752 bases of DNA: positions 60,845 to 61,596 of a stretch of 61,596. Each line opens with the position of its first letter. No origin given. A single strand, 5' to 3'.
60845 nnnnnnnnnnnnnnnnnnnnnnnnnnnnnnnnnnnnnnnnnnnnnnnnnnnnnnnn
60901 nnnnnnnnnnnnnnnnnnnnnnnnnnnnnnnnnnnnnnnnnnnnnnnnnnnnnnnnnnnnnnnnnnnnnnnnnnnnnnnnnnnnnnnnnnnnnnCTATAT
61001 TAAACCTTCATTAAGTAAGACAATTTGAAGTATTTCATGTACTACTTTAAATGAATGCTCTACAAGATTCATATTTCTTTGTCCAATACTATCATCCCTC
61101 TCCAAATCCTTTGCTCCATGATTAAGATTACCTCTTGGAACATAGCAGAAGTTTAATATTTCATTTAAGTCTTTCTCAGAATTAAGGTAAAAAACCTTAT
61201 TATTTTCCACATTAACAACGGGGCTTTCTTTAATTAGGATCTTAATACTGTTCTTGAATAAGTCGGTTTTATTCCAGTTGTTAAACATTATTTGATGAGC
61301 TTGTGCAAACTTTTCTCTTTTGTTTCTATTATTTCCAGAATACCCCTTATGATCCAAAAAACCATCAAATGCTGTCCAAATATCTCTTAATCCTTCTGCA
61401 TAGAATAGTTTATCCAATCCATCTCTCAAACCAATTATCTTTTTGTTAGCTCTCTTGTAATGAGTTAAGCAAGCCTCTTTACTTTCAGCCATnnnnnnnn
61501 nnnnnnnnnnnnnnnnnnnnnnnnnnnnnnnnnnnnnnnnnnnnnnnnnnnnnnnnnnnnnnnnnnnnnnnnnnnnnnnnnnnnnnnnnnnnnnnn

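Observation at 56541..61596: tRNA-Asp-adjacent island of nuclease-like, HEPN-like and small membrane proteins (candidate defence or mobile island)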

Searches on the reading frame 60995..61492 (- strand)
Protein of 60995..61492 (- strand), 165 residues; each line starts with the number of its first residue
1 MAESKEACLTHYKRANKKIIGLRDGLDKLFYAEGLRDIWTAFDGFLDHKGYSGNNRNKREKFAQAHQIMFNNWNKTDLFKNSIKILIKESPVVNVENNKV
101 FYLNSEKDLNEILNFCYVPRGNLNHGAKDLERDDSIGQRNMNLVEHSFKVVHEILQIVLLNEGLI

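Call 6: search_protein_families(library=pfam, max_evalue=1, proteins=[window:60995-61492:-])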
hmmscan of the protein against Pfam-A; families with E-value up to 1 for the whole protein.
window:60995-61492:- (165 aa): 1 family
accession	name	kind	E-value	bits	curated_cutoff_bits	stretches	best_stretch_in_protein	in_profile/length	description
PF16119.10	DUF4835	-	0.014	15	25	1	37-128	24-110/276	Domain of unknown function (DUF4835)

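Call 7: search_protein_families(library=padloc, max_evalue=1, proteins=[window:60995-61492:-])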
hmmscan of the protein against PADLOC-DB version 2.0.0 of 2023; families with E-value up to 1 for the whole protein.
window:60995-61492:- (165 aa): 0 families

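Call 9: search_protein_families(library=phrogs, max_evalue=0.1, proteins=[window:60995-61492:-])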
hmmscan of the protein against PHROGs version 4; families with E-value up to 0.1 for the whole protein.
window:60995-61492:- (165 aa): 0 families

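Call 10: find_encoding_contigs(protein=window:60995-61492:-, flank=10000, max_places=10)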
Protein window:60995-61492:- (165 aa): 10 contigs read that carry it; 7 places shown.
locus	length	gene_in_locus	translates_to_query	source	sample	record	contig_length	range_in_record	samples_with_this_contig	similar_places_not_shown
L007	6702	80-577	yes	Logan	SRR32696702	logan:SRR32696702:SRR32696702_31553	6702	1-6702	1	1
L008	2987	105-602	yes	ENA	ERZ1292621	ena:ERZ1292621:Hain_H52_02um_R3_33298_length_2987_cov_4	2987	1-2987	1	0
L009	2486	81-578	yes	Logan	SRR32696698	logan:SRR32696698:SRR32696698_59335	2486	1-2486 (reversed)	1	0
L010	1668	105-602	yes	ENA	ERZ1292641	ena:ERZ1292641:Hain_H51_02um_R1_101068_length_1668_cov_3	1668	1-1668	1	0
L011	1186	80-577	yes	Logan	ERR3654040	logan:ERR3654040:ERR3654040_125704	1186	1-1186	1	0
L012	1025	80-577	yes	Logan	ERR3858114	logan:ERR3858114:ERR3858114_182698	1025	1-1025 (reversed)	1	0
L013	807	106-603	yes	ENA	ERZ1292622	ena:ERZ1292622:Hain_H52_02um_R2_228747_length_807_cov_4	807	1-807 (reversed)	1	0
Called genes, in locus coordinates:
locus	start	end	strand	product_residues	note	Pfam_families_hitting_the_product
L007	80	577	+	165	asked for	-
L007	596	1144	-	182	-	-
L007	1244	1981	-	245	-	-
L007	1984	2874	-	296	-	-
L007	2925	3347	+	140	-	-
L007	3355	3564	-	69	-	-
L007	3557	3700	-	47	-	-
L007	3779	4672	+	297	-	-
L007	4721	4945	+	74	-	-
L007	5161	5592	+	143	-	-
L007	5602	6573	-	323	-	PF00814:TsaD, PF22521:HypF_C_2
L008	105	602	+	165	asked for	-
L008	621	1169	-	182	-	-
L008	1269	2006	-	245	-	-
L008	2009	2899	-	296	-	-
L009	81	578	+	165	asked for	-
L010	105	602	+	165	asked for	-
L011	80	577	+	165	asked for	-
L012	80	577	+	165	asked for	-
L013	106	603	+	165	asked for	-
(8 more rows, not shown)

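Call 19: search_protein_families(library=ncbifam, max_evalue=1, proteins=[window:60995-61492:-])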
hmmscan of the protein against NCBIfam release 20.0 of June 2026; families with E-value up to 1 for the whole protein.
window:60995-61492:- (165 aa): 0 families

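Call 26: find_homologous_proteins(query=window:60995-61492:-, max_evalue=0.01)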
Query window:60995-61492:- (165 aa): 12 proteins with E <= 0.01 among 46 candidates.
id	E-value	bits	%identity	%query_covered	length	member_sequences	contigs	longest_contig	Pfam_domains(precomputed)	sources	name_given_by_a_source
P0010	1.0e-105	368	100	100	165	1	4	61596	-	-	-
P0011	1.1e-88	313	82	100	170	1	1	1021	-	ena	-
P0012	3.7e-59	217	61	100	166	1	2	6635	-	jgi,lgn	jgi:hypothetical protein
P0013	1.8e-55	205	59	100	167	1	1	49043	-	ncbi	-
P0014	3.7e-54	201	59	99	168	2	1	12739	-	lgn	-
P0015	2.5e-53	198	58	99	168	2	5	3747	-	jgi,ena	-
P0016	1.4e-51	192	56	99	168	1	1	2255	-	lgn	-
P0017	2.0e-50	188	56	99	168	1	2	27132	-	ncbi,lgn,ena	-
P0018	3.5e-49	184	54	100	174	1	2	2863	-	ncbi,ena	-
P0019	1.6e-47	179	54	98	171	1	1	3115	-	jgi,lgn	-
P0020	1.6e-39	153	49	100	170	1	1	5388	-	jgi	-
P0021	3.0e-39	152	48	99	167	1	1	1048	-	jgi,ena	-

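Call 29: find_encoding_contigs(protein=P0013, flank=8000, max_places=2)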
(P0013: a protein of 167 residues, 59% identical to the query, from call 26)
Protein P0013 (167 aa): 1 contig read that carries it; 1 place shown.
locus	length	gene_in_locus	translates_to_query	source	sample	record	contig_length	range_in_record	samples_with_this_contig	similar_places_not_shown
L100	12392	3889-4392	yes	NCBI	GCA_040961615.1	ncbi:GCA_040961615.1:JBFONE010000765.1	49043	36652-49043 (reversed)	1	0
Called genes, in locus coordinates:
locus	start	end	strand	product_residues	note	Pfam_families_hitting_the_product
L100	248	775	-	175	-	-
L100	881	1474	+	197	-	PF01909:NTP_transf_2, PF18765:Polbeta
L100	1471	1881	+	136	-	-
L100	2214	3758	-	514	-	PF01609:DDE_Tnp_1 (weak)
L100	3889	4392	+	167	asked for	-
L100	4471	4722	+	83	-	-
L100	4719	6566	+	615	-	PF01555:N6_N4_Mtase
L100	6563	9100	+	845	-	PF04851:ResIII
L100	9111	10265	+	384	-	-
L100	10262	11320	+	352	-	-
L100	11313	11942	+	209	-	-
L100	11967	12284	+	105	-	-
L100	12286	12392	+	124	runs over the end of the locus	PF10049:DUF2283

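Call 30: find_encoding_contigs(protein=P0017, flank=8000, max_places=2)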
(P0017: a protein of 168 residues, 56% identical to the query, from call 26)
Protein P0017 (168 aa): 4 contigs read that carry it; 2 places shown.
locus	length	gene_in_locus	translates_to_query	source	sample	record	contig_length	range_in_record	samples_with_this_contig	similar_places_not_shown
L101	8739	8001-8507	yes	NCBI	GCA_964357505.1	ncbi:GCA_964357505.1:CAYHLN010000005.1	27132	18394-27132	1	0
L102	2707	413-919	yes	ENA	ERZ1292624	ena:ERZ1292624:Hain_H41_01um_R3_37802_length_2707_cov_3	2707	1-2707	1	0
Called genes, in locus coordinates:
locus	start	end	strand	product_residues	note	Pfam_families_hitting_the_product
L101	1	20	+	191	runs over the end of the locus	PF01209:Ubie_methyltran, PF13489:Methyltransf_23, PF13847:Methyltransf_31, PF08241:Methyltransf_11, PF08242:Methyltransf_12, PF13649:Methyltransf_25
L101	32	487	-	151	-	-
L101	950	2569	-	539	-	PF03484:B5, PF17759:tRNA_synthFbeta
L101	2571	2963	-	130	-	PF01409:tRNA-synt_2d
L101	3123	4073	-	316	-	PF17783:WHD_CvfB (weak), PF01409:tRNA-synt_2d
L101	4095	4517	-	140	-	-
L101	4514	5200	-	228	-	PF00696:AA_kinase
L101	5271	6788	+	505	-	-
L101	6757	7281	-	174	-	-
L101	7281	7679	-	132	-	-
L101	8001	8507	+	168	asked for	-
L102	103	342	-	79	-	-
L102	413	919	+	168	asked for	-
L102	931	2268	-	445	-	PF12146:Hydrolase_4 (faint), PF02089:Palm_thioest, PF07819:PGAP1, PF00561:Abhydrolase_1 (weak), PF02450:LCAT (weak), PF06028:DUF915 (weak)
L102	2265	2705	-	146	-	?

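Call 60: find_related_loci(query=A2, collection=viral_contigs, flank=5000)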
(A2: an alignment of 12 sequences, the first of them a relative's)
Query A2 (165 aa) in viral_contigs; peptide patterns used: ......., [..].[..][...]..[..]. (x = any residue, [..] = any of these).
37 stretches matched a pattern, but none encodes a relative of the query by tblastn (E <= 1e-3).

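Call 61: predict_structure(alignment_id=A2)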
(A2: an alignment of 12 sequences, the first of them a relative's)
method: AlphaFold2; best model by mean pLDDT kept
length: 165 residues; sequences in the alignment: 12
mean_pLDDT: 89.6   pTM: 0.87
mean pLDDT of the five models: 89.6, 89.4, 89.3, 88.5, 87.7
residues with pLDDT >= 90: 112; 70-90: 41; 50-70: 12; < 50: 0
segments of 3 or more residues with pLDDT < 50: none
pLDDT, mean of each block of 10 residues (from residue 1): 86 88 65 92 95 93 95 92 96 91 95 95 76 85 94 96 91
secondary structure, 60 per line:
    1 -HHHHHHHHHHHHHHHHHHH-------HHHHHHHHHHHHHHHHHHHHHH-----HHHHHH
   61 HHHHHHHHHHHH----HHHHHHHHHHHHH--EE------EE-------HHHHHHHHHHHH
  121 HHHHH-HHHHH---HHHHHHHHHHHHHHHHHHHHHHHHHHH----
elements in order: H2-20 H28-49 H55-72 H77-89 H109-125 H127-131 H135-161

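Call 69: search_solved_structures(query=A2, max_evalue=10)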
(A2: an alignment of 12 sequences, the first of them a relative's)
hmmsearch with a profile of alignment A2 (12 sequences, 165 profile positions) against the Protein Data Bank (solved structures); distinct sequences matched with E-value up to 10: 1.
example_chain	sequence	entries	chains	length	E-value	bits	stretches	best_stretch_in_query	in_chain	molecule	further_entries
2crh_A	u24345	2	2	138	1.1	12.2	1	11-57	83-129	Vav proto-oncogene | Proto-oncogene vav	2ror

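Call 83: search_protein_families(library=padloc, alignment_id=A2, max_evalue=0.1)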
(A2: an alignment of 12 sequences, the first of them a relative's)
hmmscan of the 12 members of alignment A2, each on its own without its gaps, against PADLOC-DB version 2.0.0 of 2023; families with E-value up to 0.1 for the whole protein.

A. member 1, P0010 (165 aa): 0 families

B. families by the number of members that match (of 12 scanned): 1 family
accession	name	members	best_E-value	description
PDLC04215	HEC-02B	1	0.0068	-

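Call 86: find_related_loci(query=A2, collection=genome_contigs, flank=6000)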
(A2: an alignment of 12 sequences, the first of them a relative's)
Query A2 (165 aa) in genome_contigs; peptide patterns used: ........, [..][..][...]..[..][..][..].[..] (x = any residue, [..] = any of these).
33 stretches matched a pattern; 2 encode a relative of the query (tblastn E <= 1e-3); 2 distinct loci.
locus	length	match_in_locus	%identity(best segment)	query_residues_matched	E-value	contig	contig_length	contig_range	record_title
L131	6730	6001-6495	56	3-165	3e-57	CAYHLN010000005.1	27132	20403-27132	MAG TPA_asm: Candidatus Woesearchaeota archaeon isolate ERP119705_co13_477 genome assembly, contig: NODE_2155_length_271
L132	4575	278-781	44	1-165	1e-39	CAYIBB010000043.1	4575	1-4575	MAG TPA_asm: Candidatus Woesearchaeota archaeon isolate ERP119705_co1_674 genome assembly, contig: NODE_34671_length_457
